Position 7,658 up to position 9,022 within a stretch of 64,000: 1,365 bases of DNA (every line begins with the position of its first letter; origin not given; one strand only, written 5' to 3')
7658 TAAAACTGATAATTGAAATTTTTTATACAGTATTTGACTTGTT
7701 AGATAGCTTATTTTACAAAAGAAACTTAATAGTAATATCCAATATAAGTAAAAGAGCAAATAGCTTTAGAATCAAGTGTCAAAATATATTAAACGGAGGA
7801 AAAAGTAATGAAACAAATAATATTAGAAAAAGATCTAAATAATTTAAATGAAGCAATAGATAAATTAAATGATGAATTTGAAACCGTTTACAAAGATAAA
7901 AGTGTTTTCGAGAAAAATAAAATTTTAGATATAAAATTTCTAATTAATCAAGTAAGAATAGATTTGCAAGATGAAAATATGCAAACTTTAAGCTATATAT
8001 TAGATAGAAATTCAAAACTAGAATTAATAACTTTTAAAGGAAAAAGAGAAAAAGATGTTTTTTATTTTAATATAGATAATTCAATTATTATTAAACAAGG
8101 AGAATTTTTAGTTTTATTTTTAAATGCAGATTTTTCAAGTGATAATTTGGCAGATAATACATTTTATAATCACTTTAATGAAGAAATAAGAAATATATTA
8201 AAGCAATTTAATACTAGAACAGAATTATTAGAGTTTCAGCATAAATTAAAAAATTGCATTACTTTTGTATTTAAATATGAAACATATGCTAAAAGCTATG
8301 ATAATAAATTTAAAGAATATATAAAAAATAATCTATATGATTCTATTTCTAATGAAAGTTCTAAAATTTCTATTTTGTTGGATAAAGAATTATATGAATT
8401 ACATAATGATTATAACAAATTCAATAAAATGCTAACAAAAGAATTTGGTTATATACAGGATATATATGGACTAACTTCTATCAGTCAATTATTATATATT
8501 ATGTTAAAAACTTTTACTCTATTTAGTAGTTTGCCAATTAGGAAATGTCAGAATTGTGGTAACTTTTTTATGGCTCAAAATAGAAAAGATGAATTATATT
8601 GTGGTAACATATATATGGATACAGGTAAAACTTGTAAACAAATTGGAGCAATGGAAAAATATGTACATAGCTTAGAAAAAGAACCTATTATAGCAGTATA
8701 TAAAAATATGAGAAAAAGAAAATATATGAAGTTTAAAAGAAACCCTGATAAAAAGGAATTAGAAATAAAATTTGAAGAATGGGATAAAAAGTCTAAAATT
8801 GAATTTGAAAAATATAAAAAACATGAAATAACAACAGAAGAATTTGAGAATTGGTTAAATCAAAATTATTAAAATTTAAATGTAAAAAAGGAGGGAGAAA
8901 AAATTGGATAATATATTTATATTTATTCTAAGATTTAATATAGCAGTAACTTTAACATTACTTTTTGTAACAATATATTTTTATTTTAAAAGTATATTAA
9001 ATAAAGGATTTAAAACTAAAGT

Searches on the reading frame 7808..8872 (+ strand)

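Call 6: search_protein_families(library=pfam, proteins=[window:7808-8872:+], max_evalue=0.01)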
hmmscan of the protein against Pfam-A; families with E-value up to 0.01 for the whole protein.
window:7808-8872:+ (354 aa): 1 family
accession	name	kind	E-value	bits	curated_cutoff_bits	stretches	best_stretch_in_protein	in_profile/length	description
PF19553.4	DUF6076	-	1.7e-11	44.6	23.5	1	243-349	50-155/168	Family of unknown function (DUF6076)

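Call 8: search_protein_families(library=ncbifam, proteins=[window:7808-8872:+], max_evalue=0.01)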
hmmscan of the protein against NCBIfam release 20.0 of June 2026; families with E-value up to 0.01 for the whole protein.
window:7808-8872:+ (354 aa): 0 families

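Call 82: search_protein_families(library=phrogs, proteins=[window:7808-8872:+], max_evalue=0.001)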
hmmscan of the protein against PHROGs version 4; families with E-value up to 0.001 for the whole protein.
window:7808-8872:+ (354 aa): 0 families
